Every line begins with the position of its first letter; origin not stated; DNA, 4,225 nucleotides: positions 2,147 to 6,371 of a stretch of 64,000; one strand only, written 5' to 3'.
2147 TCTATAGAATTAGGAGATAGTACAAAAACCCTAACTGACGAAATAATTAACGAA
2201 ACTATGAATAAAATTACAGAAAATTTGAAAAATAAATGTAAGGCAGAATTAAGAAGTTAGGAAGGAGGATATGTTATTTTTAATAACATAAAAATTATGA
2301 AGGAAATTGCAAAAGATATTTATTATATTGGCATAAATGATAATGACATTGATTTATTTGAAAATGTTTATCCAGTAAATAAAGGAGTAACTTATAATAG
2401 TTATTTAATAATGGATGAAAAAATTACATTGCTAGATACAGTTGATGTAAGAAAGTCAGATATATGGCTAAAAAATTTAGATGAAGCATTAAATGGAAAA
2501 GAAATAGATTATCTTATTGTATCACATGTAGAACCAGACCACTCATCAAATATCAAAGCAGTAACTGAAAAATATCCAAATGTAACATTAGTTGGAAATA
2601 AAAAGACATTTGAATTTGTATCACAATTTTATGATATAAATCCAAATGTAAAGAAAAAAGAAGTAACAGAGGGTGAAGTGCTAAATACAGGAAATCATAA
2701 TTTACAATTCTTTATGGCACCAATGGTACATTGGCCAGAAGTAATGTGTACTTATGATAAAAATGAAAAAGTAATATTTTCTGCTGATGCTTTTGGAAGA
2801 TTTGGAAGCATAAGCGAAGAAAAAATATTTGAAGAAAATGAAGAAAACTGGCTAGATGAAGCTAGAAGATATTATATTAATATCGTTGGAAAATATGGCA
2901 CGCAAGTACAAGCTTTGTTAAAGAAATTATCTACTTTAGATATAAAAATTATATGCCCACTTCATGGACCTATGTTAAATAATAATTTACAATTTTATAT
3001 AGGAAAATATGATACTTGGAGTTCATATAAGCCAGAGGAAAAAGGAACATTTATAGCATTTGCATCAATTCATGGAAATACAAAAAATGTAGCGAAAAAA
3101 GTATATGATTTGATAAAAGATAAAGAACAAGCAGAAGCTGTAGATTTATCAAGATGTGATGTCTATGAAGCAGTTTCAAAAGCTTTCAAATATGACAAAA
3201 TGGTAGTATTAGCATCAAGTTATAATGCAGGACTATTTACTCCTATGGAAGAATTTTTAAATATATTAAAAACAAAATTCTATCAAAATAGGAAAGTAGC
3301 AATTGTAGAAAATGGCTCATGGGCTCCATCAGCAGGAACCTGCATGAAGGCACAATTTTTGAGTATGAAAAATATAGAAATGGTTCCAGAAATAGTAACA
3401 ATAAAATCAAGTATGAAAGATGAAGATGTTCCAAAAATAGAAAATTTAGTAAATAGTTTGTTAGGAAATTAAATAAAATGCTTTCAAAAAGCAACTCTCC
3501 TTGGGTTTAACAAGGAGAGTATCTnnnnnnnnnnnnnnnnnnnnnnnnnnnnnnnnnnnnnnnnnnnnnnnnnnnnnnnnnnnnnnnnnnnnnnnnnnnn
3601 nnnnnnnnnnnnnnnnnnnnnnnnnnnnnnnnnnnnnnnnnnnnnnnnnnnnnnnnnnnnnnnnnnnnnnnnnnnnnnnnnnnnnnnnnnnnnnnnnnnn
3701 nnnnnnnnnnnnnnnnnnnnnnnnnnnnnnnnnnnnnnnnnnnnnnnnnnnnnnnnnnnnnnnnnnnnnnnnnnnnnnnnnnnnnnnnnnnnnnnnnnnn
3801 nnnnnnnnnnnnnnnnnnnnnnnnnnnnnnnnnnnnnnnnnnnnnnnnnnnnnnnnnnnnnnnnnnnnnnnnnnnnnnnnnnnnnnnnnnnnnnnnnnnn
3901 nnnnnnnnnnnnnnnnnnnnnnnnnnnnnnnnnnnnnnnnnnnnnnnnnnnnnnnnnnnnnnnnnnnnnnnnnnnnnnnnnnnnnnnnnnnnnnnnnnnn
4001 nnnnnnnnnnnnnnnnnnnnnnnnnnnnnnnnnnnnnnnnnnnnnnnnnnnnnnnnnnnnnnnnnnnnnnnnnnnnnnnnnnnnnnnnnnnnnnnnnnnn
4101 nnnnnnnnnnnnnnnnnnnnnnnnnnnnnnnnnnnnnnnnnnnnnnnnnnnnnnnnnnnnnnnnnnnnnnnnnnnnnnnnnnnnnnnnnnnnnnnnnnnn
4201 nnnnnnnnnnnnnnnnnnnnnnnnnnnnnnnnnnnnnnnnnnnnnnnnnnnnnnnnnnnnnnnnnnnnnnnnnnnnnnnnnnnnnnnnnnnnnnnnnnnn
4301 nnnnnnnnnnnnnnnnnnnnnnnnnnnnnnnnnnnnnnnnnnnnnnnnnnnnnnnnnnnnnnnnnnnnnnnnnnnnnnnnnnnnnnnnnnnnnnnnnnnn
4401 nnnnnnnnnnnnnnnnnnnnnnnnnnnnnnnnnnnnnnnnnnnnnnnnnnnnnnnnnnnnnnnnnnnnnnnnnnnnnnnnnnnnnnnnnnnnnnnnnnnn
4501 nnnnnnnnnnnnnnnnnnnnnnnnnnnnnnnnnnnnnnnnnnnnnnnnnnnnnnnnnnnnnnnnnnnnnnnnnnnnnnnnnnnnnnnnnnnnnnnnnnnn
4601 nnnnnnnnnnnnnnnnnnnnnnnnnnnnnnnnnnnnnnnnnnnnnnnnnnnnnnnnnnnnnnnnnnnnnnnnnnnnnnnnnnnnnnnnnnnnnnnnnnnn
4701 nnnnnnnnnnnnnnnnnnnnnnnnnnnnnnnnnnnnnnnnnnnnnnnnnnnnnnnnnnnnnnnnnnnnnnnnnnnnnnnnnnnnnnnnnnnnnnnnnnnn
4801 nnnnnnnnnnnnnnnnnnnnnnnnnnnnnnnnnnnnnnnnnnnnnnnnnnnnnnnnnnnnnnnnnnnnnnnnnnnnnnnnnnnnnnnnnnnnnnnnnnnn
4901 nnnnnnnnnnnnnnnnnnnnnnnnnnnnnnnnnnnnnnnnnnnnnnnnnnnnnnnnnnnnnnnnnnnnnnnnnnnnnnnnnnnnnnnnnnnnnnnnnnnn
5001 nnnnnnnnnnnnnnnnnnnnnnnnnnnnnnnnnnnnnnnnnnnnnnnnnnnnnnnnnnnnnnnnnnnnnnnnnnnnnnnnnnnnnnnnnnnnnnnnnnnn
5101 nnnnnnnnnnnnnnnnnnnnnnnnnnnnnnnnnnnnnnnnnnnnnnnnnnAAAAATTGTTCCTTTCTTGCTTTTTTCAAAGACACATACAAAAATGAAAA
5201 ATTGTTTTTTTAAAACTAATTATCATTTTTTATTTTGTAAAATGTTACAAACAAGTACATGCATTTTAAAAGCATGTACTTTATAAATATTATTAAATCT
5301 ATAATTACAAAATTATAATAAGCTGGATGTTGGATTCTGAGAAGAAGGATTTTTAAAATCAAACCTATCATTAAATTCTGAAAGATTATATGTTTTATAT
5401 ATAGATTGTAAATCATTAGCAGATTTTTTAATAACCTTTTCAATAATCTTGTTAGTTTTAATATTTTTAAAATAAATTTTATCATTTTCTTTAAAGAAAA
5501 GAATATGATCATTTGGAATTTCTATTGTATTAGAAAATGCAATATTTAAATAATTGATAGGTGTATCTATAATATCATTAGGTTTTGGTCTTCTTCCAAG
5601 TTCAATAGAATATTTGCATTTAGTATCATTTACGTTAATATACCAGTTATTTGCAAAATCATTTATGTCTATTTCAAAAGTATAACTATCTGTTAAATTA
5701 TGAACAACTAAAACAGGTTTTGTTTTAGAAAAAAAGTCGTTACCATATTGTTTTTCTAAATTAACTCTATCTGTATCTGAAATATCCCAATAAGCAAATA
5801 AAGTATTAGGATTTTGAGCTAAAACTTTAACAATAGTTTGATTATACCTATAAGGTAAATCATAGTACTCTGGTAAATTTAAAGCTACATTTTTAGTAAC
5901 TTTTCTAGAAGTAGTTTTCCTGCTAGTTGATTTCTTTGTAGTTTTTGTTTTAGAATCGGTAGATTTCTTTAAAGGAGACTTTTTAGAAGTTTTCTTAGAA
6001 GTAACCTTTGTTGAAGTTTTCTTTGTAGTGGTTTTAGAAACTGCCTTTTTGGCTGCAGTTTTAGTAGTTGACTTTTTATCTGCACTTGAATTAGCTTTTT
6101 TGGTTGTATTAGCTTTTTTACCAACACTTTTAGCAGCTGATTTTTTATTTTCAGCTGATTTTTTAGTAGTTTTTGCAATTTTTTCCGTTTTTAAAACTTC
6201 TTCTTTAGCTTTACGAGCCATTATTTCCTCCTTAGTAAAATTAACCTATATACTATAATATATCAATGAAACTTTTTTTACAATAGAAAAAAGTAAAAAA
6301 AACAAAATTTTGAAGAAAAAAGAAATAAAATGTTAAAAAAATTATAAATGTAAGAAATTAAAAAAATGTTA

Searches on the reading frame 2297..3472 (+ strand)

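Call 11: search_protein_families(library=pfam, proteins=[window:2297-3472:+], max_evalue=0.01)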
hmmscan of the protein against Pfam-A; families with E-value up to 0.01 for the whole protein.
window:2297-3472:+ (391 aa): 6 families
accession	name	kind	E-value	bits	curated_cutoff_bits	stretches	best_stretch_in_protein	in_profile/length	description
PF19583.5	ODP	-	5.5e-24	85.6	27.2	1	31-224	1-194/194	ODP family beta lactamase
PF00753.33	Lactamase_B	-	7.4e-12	46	22.7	1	33-190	6-182/196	Metallo-beta-lactamase superfamily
PF12724.12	Flavodoxin_5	-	4.5e-07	30.7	27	1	253-334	2-79/145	Flavodoxin domain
PF00258.30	Flavodoxin_1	-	5.1e-06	27.1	25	1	253-337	1-92/143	Flavodoxin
PF12706.13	Lactamase_B_2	-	0.00038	20.6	27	1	68-149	29-116/200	Beta-lactamase superfamily domain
PF12641.12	Flavodoxin_3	-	0.0058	16.9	27.5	0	253-283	2-32/160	Flavodoxin domain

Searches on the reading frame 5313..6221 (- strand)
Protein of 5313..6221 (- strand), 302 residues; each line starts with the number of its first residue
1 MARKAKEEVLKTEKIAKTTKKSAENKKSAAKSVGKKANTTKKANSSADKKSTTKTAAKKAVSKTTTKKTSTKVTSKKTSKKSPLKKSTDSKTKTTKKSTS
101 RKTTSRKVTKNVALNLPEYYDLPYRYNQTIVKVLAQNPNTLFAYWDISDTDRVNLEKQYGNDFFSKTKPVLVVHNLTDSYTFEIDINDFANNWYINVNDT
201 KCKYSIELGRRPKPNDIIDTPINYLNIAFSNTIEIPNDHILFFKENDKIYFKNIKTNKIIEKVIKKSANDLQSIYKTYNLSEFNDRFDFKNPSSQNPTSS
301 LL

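Call 11: search_protein_families(library=pfam, proteins=[window:5313-6221:-], max_evalue=0.01)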
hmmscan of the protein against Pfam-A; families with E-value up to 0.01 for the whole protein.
window:5313-6221:- (302 aa): 1 family
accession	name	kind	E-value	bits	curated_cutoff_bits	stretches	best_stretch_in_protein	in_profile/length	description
PF16258.11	DUF4912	-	6.2e-19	68.9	29.4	1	126-240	1-112/118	Domain of unknown function (DUF4912)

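Call 45: search_protein_families(library=ncbifam, proteins=[window:5313-6221:-], max_evalue=0.01)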
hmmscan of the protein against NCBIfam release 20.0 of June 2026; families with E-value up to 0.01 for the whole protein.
window:5313-6221:- (302 aa): 0 families
